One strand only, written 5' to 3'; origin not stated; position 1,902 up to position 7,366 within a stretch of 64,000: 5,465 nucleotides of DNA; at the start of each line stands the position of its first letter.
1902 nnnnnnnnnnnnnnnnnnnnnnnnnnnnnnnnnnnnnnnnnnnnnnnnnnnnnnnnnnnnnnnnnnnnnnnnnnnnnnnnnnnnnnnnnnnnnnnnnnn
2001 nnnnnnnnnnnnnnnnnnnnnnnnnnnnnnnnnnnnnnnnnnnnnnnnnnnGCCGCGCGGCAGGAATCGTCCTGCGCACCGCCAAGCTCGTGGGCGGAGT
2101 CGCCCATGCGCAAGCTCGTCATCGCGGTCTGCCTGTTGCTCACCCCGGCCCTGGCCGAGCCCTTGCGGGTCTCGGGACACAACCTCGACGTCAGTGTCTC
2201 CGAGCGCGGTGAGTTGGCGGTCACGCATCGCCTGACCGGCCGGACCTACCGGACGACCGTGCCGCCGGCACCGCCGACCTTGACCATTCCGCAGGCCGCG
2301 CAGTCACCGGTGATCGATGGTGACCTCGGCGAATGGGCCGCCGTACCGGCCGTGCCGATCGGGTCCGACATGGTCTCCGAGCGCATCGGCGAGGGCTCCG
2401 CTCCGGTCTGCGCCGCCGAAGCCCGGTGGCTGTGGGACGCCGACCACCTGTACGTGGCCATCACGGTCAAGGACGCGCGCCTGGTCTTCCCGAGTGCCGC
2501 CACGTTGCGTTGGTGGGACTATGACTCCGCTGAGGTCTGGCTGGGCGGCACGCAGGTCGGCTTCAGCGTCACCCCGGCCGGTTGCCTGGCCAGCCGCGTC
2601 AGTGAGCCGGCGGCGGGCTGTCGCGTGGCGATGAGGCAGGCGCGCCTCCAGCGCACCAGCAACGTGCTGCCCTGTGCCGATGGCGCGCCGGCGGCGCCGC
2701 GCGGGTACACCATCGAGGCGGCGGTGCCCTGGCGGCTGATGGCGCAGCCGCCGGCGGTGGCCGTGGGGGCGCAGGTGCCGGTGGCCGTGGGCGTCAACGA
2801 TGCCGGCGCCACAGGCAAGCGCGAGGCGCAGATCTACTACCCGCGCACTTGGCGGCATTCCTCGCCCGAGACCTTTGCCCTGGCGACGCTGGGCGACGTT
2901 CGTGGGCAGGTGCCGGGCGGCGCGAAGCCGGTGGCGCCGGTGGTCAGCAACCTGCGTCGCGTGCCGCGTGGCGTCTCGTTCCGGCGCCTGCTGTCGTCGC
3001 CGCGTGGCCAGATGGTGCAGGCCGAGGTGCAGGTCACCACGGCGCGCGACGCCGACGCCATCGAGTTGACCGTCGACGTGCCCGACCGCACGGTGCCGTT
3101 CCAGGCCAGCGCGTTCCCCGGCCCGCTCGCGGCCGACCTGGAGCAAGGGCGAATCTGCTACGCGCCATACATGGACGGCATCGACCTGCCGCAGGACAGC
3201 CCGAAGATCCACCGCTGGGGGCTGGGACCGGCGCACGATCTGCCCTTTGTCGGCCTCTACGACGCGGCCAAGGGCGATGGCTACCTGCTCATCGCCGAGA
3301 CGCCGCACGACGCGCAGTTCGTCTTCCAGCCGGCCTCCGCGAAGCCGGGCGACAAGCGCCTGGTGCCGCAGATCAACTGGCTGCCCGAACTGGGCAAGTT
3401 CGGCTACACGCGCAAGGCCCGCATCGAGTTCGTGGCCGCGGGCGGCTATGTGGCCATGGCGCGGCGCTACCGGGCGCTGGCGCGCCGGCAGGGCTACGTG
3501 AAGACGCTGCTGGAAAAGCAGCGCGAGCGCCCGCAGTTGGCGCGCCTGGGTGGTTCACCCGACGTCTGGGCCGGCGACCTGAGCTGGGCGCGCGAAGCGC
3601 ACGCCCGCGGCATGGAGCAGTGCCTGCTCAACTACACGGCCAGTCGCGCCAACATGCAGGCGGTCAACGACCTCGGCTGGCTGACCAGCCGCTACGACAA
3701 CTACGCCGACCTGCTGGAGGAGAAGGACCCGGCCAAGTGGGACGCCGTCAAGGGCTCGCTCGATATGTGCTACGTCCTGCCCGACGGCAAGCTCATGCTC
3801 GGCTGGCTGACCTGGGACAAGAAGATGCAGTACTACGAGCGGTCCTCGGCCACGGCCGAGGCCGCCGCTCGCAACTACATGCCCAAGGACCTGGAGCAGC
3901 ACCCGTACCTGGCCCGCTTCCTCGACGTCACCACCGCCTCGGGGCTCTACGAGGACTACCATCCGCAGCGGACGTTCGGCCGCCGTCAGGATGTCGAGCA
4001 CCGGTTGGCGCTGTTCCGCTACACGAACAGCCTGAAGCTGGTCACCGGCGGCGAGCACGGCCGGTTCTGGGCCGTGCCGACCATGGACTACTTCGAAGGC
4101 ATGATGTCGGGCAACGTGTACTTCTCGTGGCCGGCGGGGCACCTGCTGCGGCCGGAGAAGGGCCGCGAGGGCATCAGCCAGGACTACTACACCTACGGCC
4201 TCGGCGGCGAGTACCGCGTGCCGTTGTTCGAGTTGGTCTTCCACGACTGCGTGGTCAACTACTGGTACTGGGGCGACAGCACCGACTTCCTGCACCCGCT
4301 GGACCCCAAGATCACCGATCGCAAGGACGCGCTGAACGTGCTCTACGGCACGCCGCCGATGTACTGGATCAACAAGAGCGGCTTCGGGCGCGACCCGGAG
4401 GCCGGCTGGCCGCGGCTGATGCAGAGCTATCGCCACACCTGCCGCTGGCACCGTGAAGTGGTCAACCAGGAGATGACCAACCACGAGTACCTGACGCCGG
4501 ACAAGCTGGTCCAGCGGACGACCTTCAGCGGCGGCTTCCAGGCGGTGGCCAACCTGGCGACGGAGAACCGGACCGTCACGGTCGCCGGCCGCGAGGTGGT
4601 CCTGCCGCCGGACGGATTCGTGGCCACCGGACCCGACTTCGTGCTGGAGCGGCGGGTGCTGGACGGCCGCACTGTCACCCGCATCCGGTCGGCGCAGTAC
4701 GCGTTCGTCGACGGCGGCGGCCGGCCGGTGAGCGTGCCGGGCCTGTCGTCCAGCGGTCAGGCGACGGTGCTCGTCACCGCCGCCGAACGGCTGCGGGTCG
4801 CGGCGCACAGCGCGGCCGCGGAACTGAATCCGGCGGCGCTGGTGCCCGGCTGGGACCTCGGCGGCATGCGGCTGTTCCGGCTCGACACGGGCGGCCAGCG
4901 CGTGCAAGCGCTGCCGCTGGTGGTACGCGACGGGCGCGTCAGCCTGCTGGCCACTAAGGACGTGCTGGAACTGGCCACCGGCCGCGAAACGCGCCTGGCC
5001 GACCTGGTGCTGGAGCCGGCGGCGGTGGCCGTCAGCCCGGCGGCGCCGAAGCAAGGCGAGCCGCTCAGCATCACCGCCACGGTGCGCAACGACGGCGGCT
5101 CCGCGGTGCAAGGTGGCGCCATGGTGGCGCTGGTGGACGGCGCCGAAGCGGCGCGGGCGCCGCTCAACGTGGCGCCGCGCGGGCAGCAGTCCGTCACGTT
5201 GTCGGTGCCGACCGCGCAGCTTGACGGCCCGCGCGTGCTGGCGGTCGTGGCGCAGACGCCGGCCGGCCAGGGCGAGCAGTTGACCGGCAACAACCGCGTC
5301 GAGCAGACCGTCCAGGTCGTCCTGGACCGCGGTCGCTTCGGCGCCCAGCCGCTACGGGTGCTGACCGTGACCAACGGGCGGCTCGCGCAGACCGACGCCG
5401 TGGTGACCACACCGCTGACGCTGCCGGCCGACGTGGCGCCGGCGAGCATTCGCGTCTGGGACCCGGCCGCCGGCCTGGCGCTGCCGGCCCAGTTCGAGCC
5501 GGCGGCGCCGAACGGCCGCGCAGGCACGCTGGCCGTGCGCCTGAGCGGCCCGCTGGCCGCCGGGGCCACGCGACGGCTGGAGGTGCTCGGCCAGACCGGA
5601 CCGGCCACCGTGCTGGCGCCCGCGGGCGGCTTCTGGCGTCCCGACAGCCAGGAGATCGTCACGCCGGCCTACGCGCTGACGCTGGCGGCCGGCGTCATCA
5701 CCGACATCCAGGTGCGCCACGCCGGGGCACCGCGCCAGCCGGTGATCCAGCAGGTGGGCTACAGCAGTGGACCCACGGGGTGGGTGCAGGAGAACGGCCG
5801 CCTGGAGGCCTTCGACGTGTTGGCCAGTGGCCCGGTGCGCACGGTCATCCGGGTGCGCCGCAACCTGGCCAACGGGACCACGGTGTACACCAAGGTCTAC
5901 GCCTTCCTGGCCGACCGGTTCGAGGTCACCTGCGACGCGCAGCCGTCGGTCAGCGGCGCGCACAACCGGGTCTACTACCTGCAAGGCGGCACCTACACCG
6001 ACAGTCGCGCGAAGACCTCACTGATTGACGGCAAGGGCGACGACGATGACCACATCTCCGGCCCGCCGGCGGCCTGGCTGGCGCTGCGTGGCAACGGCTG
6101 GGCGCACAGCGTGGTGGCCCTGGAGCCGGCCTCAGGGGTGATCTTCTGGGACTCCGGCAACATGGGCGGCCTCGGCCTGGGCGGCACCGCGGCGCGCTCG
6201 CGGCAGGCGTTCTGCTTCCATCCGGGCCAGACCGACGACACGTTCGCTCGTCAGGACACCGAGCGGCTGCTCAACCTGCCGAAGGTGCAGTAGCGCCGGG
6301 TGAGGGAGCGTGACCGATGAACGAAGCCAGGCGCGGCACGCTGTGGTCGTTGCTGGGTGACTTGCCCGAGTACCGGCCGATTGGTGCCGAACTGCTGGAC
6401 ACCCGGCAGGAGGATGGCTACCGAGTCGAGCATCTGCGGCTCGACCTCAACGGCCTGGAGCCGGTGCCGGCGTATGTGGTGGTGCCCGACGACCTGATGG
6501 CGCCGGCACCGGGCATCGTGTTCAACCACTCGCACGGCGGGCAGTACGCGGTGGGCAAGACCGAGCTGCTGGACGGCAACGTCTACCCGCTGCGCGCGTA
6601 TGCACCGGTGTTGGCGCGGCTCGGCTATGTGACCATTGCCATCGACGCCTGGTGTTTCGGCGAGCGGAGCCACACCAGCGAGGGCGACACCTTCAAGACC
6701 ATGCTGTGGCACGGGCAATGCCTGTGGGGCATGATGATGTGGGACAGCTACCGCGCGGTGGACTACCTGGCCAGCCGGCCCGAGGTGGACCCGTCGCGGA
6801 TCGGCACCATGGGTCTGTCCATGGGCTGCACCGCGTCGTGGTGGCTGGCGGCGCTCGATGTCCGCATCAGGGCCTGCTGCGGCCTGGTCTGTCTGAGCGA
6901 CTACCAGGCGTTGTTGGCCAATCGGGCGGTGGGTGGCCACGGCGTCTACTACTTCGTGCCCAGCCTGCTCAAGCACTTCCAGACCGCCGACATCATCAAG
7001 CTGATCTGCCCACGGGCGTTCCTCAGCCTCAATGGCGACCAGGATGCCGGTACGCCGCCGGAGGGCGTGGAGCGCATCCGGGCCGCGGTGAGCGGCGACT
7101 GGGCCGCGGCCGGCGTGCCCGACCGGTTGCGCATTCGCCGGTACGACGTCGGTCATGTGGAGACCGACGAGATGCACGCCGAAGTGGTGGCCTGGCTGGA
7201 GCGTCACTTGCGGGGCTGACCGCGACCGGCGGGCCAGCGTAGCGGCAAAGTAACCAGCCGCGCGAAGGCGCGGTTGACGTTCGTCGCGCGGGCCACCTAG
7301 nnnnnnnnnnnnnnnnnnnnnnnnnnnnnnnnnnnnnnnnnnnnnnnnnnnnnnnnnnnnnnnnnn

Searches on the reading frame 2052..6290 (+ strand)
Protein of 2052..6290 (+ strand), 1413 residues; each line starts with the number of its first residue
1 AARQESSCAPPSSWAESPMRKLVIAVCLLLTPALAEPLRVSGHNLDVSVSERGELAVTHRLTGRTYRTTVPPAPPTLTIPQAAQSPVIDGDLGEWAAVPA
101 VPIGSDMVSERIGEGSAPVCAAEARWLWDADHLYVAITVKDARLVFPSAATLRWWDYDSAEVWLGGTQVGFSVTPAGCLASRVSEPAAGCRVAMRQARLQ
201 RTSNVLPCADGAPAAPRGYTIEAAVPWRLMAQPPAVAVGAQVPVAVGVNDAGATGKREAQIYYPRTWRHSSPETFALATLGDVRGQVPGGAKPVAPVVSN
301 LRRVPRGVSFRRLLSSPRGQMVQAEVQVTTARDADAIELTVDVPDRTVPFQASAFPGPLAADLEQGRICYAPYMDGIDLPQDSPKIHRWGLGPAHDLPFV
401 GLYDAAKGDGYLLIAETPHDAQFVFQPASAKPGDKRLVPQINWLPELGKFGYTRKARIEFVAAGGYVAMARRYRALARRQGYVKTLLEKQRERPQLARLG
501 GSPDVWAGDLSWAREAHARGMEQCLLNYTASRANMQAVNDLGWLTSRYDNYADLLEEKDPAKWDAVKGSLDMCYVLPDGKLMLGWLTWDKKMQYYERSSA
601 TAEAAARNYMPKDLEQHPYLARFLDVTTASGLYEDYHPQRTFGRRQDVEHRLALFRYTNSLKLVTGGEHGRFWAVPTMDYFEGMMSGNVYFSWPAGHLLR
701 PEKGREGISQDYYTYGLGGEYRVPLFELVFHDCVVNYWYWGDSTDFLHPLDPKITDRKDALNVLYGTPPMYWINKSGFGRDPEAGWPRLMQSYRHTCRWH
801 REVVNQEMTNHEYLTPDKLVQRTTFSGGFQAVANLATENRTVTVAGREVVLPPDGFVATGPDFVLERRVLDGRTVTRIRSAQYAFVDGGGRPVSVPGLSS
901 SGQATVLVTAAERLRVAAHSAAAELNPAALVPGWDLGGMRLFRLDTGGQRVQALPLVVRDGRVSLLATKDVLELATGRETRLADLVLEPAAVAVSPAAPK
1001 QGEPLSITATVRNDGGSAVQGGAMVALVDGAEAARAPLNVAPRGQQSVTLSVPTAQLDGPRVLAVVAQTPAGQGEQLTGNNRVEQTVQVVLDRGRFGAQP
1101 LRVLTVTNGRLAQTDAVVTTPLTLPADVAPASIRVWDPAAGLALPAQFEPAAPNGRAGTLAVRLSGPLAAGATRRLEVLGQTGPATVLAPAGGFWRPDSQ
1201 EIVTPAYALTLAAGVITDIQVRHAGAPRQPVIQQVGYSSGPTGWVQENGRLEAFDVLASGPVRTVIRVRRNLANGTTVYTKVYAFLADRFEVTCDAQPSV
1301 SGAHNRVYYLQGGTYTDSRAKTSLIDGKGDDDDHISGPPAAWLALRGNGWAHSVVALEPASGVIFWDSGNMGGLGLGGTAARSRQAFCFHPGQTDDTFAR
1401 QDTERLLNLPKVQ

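Call 16: search_protein_families(library=pfam, proteins=[window:2052-6290:+], max_evalue=0.0001)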
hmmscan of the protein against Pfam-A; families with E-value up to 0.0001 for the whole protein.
window:2052-6290:+ (1413 aa): 2 families
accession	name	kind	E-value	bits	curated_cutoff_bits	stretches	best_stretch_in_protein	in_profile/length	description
PF11308.14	Glyco_hydro_129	-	1.6e-25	90.3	25.6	1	535-824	27-324/324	Glycosyl hydrolases related to GH101 family, GH129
PF06452.16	CBM9_1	-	2.8e-09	37.6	23.4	1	116-262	27-162/185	Carbohydrate family 9 binding domain-like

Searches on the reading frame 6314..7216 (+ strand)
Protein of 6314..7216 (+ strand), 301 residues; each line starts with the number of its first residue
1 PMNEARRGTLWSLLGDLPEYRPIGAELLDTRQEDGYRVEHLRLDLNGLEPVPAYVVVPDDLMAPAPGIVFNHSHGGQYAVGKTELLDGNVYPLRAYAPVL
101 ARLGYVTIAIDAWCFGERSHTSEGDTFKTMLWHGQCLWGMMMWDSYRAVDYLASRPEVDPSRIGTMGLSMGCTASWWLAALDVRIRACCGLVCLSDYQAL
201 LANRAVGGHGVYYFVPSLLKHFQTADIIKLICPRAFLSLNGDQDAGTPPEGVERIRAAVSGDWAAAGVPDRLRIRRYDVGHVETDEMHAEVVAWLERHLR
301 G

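Call 16: search_protein_families(library=pfam, proteins=[window:6314-7216:+], max_evalue=0.0001)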
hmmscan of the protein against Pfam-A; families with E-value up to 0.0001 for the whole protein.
window:6314-7216:+ (301 aa): 3 families
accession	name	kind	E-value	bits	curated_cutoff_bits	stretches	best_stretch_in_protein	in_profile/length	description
PF05448.18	AXE1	-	1.6e-05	24.3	21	1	50-200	68-216/321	Acetyl xylan esterase (AXE1)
PF12715.13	Abhydrolase_7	-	1.9e-05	24.5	21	1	27-277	76-340/388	Abhydrolase family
PF01738.24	DLH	-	3.3e-05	24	21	1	96-186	33-122/217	Dienelactone hydrolase family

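Call 85: find_encoding_contigs(protein=window:6317-7216:+, flank=10000, max_places=3)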
Protein window:6317-7216:+ (300 aa): 2 contigs read that carry it; 2 places shown.
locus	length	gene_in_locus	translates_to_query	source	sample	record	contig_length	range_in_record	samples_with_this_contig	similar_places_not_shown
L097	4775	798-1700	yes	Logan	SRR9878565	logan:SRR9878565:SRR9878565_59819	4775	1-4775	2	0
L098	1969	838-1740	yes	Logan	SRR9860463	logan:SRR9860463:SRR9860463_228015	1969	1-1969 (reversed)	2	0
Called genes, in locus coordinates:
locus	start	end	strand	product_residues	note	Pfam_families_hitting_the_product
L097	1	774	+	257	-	?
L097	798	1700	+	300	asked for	PF12715:Abhydrolase_7 (faint), PF05448:AXE1 (weak)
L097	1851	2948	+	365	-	PF13458:Peripla_BP_6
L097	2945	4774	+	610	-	?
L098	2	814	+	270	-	?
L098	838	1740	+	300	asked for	PF12715:Abhydrolase_7 (faint), PF05448:AXE1 (weak)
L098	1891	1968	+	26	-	?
